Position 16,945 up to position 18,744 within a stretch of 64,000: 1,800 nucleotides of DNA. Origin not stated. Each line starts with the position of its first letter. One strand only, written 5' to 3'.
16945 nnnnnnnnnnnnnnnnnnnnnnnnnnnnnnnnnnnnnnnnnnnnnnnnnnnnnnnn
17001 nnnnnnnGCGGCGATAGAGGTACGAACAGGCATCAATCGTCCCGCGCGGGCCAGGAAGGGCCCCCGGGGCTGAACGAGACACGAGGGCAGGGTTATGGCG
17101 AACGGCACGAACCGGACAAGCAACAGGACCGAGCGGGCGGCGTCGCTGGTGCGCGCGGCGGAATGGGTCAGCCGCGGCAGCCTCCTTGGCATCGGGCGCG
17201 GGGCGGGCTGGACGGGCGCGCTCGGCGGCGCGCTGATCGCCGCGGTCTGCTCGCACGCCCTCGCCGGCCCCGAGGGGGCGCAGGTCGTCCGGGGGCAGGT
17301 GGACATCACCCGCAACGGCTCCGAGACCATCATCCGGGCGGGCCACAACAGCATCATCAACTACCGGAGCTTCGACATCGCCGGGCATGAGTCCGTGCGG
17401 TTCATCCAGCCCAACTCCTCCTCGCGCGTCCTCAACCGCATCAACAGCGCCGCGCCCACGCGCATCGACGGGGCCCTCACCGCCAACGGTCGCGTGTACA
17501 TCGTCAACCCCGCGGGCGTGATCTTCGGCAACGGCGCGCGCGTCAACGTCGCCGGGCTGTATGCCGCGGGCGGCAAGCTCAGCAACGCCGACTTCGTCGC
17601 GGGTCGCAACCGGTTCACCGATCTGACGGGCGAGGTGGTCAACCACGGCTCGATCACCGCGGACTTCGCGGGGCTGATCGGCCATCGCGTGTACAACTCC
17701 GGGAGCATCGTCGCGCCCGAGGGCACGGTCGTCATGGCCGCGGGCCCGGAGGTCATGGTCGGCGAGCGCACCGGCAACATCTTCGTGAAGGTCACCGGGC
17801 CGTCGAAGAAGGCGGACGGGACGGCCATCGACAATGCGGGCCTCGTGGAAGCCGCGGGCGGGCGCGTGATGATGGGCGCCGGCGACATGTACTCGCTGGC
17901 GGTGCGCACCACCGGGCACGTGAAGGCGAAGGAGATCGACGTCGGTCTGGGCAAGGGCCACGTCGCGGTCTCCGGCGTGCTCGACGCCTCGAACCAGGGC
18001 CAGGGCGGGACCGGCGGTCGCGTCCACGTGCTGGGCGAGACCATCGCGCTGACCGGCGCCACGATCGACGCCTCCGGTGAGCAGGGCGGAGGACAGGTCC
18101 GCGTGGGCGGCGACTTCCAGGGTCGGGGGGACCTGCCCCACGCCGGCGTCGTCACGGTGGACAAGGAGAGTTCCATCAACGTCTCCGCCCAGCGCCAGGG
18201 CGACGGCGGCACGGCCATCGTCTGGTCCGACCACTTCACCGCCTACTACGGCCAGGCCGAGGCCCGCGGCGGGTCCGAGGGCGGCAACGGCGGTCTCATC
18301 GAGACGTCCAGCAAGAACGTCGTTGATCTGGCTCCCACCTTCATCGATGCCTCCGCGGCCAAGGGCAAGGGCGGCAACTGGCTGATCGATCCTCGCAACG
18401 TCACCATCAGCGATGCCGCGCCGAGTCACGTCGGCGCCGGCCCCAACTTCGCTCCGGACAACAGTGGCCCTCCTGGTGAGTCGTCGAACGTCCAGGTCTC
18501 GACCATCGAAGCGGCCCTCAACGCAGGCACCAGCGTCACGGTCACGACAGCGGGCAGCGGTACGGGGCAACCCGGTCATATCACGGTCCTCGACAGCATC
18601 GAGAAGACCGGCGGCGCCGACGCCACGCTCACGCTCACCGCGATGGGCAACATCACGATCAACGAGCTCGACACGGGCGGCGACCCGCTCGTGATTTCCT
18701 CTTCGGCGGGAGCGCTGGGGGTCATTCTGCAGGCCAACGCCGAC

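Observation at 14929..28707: Two-partner secretion adhesin system embedded between the two halves of the T6SS locus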

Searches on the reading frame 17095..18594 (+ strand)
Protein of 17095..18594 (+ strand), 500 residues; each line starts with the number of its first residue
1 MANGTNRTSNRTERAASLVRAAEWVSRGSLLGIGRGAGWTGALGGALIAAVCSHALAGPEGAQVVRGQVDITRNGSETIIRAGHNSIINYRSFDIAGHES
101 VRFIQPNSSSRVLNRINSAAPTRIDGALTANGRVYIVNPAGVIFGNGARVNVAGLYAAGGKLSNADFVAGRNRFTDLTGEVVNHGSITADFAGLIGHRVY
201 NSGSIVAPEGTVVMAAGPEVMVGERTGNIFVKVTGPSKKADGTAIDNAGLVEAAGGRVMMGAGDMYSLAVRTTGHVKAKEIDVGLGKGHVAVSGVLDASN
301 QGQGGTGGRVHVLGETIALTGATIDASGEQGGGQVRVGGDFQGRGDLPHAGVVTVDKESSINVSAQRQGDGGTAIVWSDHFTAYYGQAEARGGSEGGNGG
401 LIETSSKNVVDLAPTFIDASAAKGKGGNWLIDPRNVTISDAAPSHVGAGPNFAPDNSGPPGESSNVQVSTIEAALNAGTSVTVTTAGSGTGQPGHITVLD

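Call 7: search_protein_families(library=pfam, max_evalue=0.1, proteins=[window:17095-18294:+])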
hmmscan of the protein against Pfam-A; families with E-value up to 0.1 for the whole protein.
window:17095-18294:+ (400 aa): 2 families
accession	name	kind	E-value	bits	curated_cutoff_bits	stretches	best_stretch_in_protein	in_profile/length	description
PF05860.19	TPS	-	1.9e-26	93.9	33.5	1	59-283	5-230/252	TPS secretion domain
PF20606.3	DUF6799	-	0.073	13.3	26.8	0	201-222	30-51/63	Domain of unknown function (DUF6799)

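Call 8: search_protein_families(library=ncbifam, max_evalue=0.01, proteins=[window:17095-18294:+])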
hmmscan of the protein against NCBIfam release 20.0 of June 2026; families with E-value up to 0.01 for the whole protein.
window:17095-18294:+ (400 aa): 1 family
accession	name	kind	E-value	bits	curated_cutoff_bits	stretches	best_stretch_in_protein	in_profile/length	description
TIGR01901.1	adhes_NPXG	domain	1.4e-21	76.2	29.1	1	88-161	2-77/79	filamentous hemagglutinin N-terminal domain-containing protein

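Call 76: search_solved_structures(query=window:17095-18594:+, max_evalue=0.001)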
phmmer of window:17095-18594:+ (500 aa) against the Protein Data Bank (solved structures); distinct sequences matched with E-value up to 0.001: 5.
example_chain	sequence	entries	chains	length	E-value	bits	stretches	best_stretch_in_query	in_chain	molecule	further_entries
8vba_A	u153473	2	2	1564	3.1e-63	217.8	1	42-498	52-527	EtpA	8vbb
8cpk_A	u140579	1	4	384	9.6e-52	179.9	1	57-412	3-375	EtpA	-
2odl_A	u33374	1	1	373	3.5e-40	141.8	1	58-418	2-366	Adhesin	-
4i84_A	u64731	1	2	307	7e-22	81.4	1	58-258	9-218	Heme/hemopexin-binding protein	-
4rm6_A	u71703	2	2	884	1.2e-20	77.3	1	59-255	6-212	Heme/hemopexin-binding protein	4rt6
